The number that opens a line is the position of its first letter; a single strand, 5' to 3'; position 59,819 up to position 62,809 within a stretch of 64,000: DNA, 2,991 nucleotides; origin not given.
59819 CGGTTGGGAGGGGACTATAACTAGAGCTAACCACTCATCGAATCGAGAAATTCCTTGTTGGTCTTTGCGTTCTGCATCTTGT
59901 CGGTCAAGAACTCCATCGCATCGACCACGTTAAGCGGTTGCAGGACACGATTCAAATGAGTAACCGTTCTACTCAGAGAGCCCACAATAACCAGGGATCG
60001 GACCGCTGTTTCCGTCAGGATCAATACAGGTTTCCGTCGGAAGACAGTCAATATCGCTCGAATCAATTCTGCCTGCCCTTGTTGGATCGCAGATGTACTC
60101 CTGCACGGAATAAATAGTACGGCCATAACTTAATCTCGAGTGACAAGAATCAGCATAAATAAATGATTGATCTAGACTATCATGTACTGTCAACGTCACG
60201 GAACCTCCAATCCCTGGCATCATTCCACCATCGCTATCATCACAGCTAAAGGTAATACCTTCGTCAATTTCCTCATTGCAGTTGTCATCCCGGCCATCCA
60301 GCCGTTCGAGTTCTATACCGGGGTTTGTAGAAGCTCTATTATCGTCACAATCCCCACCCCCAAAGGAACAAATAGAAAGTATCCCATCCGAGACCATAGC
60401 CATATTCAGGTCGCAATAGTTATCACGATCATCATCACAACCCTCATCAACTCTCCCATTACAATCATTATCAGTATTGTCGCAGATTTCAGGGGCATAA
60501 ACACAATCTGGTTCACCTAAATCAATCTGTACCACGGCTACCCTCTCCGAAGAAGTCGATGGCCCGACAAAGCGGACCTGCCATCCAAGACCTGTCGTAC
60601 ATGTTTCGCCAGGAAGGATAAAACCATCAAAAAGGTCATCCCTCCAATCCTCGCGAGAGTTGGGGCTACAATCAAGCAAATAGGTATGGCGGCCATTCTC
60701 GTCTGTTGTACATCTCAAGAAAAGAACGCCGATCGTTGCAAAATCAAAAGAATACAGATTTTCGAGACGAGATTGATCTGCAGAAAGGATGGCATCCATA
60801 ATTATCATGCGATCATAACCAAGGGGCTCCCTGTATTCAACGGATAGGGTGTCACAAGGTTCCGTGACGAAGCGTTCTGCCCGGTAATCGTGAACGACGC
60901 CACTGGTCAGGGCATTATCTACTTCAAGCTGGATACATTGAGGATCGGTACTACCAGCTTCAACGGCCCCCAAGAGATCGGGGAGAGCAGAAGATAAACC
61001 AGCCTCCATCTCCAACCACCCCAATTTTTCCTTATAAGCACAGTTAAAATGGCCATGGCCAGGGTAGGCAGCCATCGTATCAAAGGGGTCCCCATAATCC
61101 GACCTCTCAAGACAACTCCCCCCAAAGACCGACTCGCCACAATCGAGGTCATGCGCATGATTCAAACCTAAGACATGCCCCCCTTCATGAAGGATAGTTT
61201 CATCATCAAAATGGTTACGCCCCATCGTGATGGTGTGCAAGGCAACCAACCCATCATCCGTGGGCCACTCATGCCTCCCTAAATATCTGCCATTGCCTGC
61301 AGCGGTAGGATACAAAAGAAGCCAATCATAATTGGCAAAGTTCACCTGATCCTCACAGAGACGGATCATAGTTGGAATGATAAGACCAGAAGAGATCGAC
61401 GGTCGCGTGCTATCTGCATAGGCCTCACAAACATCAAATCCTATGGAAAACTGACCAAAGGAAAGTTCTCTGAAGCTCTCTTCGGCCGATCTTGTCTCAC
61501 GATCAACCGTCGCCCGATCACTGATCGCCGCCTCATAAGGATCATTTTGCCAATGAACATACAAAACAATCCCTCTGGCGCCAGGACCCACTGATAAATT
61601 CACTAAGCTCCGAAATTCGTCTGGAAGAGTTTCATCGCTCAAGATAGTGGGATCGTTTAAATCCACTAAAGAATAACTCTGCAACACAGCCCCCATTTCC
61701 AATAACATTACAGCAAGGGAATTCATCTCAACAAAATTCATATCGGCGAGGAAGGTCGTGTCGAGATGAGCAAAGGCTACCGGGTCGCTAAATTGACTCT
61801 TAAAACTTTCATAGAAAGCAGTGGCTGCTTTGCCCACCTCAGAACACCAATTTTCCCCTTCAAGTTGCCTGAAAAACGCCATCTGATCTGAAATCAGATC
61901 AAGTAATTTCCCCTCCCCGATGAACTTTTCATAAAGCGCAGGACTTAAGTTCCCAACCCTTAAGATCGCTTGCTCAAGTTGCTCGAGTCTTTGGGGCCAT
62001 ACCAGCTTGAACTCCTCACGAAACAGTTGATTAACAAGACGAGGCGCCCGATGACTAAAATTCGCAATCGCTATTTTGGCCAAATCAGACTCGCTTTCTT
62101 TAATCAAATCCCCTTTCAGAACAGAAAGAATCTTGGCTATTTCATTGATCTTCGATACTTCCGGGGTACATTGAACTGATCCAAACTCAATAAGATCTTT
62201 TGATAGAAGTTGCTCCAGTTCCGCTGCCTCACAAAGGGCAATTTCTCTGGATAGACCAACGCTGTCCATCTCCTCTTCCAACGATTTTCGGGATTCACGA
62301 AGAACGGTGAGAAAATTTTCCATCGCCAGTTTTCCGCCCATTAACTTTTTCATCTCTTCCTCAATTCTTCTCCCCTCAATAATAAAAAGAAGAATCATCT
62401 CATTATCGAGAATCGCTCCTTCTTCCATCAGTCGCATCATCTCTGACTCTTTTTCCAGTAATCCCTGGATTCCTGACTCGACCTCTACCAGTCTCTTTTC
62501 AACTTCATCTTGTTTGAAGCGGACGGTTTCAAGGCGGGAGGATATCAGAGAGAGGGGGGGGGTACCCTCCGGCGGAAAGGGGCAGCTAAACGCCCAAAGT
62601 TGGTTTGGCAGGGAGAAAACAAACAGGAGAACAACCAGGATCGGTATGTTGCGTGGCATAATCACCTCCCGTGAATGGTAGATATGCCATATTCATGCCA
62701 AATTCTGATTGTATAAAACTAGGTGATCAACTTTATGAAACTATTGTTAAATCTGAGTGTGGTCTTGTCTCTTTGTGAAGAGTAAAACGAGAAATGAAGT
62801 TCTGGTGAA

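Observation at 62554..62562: C9 homopolymer (G9 on plus strand) in the signal-peptide coding region of the islet metalloprotease, a candidate phase-variation switch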

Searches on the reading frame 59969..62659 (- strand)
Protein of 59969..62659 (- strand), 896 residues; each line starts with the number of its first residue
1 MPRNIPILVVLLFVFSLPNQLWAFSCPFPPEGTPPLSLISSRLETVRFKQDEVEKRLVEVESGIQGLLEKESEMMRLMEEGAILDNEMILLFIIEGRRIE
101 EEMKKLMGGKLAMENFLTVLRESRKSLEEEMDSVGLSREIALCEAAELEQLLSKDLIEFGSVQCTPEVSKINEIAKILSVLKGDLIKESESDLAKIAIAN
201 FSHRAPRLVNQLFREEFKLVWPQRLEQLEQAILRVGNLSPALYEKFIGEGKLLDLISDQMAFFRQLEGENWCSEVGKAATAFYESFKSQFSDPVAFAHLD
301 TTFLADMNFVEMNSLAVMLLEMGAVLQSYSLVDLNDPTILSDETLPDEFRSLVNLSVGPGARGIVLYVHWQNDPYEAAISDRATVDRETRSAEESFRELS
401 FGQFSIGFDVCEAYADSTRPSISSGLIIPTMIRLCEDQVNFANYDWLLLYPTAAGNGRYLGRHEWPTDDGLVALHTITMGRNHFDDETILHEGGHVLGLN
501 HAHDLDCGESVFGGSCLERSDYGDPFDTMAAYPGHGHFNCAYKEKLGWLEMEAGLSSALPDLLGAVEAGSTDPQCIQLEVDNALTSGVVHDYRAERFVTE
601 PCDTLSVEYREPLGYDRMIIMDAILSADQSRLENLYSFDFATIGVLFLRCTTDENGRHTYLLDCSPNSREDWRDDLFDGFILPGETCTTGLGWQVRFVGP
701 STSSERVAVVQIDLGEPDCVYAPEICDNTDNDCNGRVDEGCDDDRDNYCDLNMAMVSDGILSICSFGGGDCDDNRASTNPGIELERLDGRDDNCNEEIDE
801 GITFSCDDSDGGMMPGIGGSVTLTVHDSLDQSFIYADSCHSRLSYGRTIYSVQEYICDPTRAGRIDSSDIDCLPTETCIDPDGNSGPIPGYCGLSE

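Call 6: search_protein_families(library=pfam, proteins=[window:59969-62659:-], max_evalue=0.01)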
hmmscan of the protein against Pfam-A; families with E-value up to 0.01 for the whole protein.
window:59969-62659:- (896 aa): 1 family
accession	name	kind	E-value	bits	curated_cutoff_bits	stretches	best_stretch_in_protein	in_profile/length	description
PF11617.13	Cu-binding_MopE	-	4.7e-06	27.2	27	2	722-739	13-30/30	Putative metal-binding motif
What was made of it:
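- On Metzincin zinc metalloprotease: In Pfam the protein reaches only Cu-binding_MopE (call 6).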

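Call 9: find_encoding_contigs(protein=window:59969-62659:-, flank=10000, max_places=10)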
Protein window:59969-62659:- (896 aa): 1 contig read that carries it; 1 place shown.
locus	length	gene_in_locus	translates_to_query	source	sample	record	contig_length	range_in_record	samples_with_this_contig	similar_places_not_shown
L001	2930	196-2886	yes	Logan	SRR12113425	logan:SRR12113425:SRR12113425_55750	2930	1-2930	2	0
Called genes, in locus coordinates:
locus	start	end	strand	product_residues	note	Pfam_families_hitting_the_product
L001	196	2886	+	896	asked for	PF11617:Cu-binding_MopE (faint)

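Call 18: find_homologous_proteins(query=window:59969-62659:-, max_evalue=0.001)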
Query window:59969-62659:-: 8000 candidates shared short words with the query, none scored E <= 0.001.

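Call 20: search_protein_families(library=ncbifam, proteins=[window:59969-62659:-], max_evalue=1)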
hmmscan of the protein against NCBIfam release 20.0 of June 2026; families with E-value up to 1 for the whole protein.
window:59969-62659:- (896 aa): 4 families
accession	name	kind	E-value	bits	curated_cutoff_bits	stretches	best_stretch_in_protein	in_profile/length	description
NF053766.1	ZapA_metallo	exception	0.018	14.1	940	1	451-523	140-207/483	ZapA family metalloprotease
NF035945.1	Zn_serralysin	subfamily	0.061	12.5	500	1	478-510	154-186/462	serralysin family metalloprotease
TIGR03296.1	M6dom_TIGR03296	domain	0.18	11.7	110.8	0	487-589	168-264/286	M6 family metalloprotease domain-containing protein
NF033823.0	archmetzin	subfamily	0.45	10.5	145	1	489-507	126-144/170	archaemetzincin family Zn-dependent metalloprotease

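Call 21: search_solved_structures(query=window:59969-62659:-, max_evalue=1, show_alignments=2)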
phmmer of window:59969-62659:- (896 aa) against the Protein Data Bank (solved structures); distinct sequences matched with E-value up to 1: 1.
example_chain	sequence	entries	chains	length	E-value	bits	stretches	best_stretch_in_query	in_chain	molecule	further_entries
8sdi_A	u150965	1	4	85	0.91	10.7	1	110-153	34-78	Tripartite motif-containing protein 45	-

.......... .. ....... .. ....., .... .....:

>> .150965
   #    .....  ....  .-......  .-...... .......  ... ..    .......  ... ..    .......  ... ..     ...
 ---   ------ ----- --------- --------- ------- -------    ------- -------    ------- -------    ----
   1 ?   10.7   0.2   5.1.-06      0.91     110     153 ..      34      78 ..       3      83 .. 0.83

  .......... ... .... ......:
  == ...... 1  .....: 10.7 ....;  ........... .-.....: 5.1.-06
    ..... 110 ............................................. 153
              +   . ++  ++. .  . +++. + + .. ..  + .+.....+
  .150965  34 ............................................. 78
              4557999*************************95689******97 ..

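Call 34: search_protein_representatives(protein=window:59969-62659:-)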
Query: 896 residues. Proteins with E-value up to 0.001 (for the whole library): 2242; up to 1e-10: 319; up to 1e-30: 50. The best 150 are listed.
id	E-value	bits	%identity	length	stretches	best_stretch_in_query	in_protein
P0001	2.2e-289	979.0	100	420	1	477-896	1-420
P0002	1.7e-144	499.5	47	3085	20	723-799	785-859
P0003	2.3e-136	472.6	49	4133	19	724-796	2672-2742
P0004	4.5e-127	441.9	49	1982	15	722-840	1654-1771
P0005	1.5e-125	436.8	49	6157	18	722-806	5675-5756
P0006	3.8e-123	428.9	49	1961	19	721-781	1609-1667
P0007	3.2e-119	415.9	48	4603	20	717-806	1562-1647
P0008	3.9e-113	395.8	48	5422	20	722-806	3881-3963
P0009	1.2e-110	387.6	53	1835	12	722-843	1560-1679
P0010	4.8e-110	385.5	49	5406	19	723-809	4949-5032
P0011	7.0e-110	385.0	48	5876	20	723-808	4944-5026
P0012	5.8e-106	372.0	47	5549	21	722-808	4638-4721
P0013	7.1e-105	368.4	39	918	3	361-781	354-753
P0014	7.5e-101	355.1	47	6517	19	722-809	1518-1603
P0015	8.1e-101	355.0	49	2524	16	722-806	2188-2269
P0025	1.1e-51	192.4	39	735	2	364-740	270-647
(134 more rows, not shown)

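Call 36: list_cluster_members(proteins=[window:59969-62659:-, P0001])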
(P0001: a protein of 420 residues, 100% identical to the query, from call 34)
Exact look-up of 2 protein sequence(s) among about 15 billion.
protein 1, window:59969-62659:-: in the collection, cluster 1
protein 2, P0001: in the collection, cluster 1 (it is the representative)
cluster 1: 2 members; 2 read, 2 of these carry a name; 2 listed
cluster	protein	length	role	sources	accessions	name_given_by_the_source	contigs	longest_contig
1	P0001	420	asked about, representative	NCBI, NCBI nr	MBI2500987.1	MAG: hypothetical protein HYW02_05900, partial [Deltaproteobacteria bacterium] | hypothetical protein [Deltaproteobacteria bacterium]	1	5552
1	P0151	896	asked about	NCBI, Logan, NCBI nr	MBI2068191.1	MAG: hypothetical protein HYT77_09295 [Deltaproteobacteria bacterium] | hypothetical protein [Deltaproteobacteria bacterium]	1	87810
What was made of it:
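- The 90% cluster has only the full-length protein and a C-terminal fragment (call 36).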

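Call 37: find_encoding_contigs(protein=P0001, flank=10000, max_places=10)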
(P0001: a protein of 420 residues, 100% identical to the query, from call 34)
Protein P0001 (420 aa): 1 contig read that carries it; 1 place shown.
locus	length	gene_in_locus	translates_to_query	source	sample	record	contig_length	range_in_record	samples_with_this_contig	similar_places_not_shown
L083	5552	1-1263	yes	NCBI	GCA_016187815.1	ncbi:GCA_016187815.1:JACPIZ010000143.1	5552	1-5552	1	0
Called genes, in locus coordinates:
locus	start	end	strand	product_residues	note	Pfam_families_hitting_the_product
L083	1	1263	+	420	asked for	PF11617:Cu-binding_MopE (faint)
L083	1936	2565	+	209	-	-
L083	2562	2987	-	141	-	PF09992:NAGPA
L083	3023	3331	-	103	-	-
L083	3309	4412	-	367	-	PF25917:BSH_RND (weak), PF25973:BSH_CzcB (weak), PF25984:BSH_YknX (weak), PF25967:RND-MFP_C (weak), PF25989:YknX_C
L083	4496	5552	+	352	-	PF28494:GlyRS_ins_1 (weak), PF00587:tRNA-synt_2b (weak)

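Call 46: find_encoding_contigs(protein=P0013, flank=6000, max_places=4)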
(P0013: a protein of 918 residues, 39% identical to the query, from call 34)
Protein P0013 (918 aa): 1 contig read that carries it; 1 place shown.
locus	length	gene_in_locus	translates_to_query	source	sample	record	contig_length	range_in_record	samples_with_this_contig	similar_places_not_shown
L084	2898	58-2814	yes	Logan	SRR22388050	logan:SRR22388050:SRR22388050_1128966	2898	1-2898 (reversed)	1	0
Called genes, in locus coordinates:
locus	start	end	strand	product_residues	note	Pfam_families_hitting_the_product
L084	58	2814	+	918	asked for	PF11617:Cu-binding_MopE (weak)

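Call 47: find_encoding_contigs(protein=P0025, flank=6000, max_places=4)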
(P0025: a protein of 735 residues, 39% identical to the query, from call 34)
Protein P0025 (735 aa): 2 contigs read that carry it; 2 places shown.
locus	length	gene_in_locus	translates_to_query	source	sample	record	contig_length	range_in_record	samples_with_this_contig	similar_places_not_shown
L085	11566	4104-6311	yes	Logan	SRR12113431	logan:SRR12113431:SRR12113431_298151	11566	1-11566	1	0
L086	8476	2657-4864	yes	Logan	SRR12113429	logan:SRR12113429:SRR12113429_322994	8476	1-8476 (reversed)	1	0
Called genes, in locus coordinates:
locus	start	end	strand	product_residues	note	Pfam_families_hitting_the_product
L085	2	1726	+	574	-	?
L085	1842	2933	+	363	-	PF27233:MJ0711_N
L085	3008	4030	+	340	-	PF02661:Fic, PF01047:MarR (faint), PF12802:MarR_2 (weak)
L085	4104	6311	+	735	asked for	-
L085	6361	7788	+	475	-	PF00324:AA_permease, PF13520:AA_permease_2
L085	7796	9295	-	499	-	PF00939:Na_sulph_symp, PF03600:CitMHS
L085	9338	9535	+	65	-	-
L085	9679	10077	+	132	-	PF13279:4HBT_2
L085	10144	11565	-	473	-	?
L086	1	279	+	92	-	?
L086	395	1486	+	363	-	PF27233:MJ0711_N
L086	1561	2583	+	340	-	PF02661:Fic, PF01047:MarR (faint), PF12802:MarR_2 (weak)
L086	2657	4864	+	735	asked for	-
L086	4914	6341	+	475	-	PF00324:AA_permease, PF13520:AA_permease_2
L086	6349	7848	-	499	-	PF00939:Na_sulph_symp, PF03600:CitMHS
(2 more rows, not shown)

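Call 55: search_protein_families(library=pfam, alignment_id=A1, max_evalue=0.01)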
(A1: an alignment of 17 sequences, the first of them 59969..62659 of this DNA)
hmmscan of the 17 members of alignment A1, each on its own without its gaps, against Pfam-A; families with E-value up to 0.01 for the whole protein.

A. member 1, window:59969-62659:- (896 aa): 1 family
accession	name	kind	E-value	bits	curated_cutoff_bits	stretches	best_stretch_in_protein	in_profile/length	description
PF11617.13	Cu-binding_MopE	-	4.7e-06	27.2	27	2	722-739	13-30/30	Putative metal-binding motif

B. families by the number of members that match (of 17 scanned): 14 families
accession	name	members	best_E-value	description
PF05548.17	Peptidase_M11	7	1.7e-06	Gametolysin peptidase M11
PF11617.13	Cu-binding_MopE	5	5e-13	Putative metal-binding motif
PF13582.12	Reprolysin_3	4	0.00023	Metallo-peptidase family M12B Reprolysin-like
PF13688.12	Reprolysin_5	3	4.3e-06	Metallo-peptidase family M12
PF10462.15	Peptidase_M66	2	0.0062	Peptidase M66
PF17957.7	Big_7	1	5.6e-14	Bacterial Ig domain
PF07588.17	DUF1554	1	4.7e-07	Protein of unknown function (DUF1554)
PF13583.11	Reprolysin_4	1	6.2e-06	Metallo-peptidase family M12B Reprolysin-like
PF19135.5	DUF5818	1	1.8e-05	Protein of unknown function (DUF5818)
PF06482.17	Endostatin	1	0.00013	Collagenase NC10 and Endostatin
PF18884.5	TSP3_bac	1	0.00039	Bacterial TSP3 repeat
PF05572.19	Peptidase_M43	1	0.0011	Pregnancy-associated plasma protein-A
PF03785.20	Peptidase_C25_C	1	0.0037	Peptidase family C25, C terminal ig-like domain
PF01400.30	Astacin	1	0.0066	Astacin (Peptidase family M12A)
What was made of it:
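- On Metzincin zinc metalloprotease: Among the 17 aligned sequences, Peptidase_M11 is hit by 7 and Reprolysin_3 and Reprolysin_5 by 4 and 3, at E<=0.01 (call 55).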

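Call 61: find_encoding_contigs(protein=window:59969-62440:-, flank=3000, max_places=6)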
Protein window:59969-62440:- (823 aa): no gene with exactly this product is on record in the collection.
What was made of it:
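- On Homopolymeric-tract (SSR) contingency locus / translational phase variation: No OFF-type ORF is on record (calls 36, 61).
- The ORF expected from a C8 allele is absent from the collection (call 61).
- Tried and rejected: The 823-aa ORF that a gene caller would produce from a C8 allele is not on record (call 61).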

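Call 67: predict_structure(alignment_id=A1)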
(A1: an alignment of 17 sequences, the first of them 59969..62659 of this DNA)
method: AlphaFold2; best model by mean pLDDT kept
length: 896 residues; sequences in the alignment: 17
mean_pLDDT: 73.3   pTM: 0.47
mean pLDDT of the five models: 73.3, 70.2, 69.8, 68.4, 67.0
residues with pLDDT >= 90: 118; 70-90: 458; 50-70: 220; < 50: 100
segments of 3 or more residues with pLDDT < 50: 1-3, 17-23, 291-301, 330-359, 717-722, 747-783
pLDDT, mean of each block of 10 residues (from residue 1): 62 55 48 57 73 81 84 82 71 84 80 74 71 75 84 83 81 88 84 68 69 75 81 79 67 81 78 74 66 42 64 65 59 39 32 39 92 75 90 88 88 86 70 90 92 81 83 88 85 90 80 68 76 75 87 69 82 87 73 60 89 80 77 71 85 78 76 63 89 87 77 58 56 61 49 38 35 38 54 59 82 86 81 90 75 85 80 90 80 81
secondary structure, 60 per line:
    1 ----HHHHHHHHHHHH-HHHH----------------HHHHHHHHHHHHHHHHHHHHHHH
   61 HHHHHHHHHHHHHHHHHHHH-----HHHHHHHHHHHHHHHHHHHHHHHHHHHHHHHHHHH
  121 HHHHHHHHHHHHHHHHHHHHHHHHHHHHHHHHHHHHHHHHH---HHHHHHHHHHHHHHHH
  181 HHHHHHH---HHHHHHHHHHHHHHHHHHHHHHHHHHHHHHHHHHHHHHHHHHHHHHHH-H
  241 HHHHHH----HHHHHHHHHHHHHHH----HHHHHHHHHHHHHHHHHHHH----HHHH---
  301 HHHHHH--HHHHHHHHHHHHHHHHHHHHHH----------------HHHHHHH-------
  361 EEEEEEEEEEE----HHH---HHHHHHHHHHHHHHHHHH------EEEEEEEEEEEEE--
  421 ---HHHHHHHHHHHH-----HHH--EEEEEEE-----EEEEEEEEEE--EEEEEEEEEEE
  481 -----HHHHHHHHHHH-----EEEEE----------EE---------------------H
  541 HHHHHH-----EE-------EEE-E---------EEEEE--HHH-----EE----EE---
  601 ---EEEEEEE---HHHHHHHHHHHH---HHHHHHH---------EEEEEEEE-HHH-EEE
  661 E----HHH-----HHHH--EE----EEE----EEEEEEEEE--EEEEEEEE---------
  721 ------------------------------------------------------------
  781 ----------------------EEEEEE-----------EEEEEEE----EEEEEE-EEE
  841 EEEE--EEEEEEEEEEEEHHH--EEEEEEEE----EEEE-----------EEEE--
elements in order (helices of 4 or more, strands of 3 or more residues): H5-16 H18-21 H38-80 H86-161 H165-187 H191-238 H240-246 H251-265 H270-289 H294-297 H301-306 H309-330 H347-353 E361-371 H382-399 E406-418 H424-435 E446-452 E458-467 E470-480 H486-496 E502-506 H540-546 E561-563 E575-579 E604-610 H614-625 H629-635 E645-652 E658-661 H674-677 E686-688 E693-701 E704-711 E803-808 E820-826 E831-836 E838-844 E847-858 E864-871 E876-879 E891-894
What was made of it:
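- On Metzincin zinc metalloprotease: The model has pLDDT mostly 75-92 in 361-711 (call 67).
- Checked: The tract lies 7-10 codons downstream, in a low-confidence, unstructured linker of the AlphaFold model (residues 22-37, call 67).
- There Pro-Pro is unremarkable and in-frame changes are harmless (call 67).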
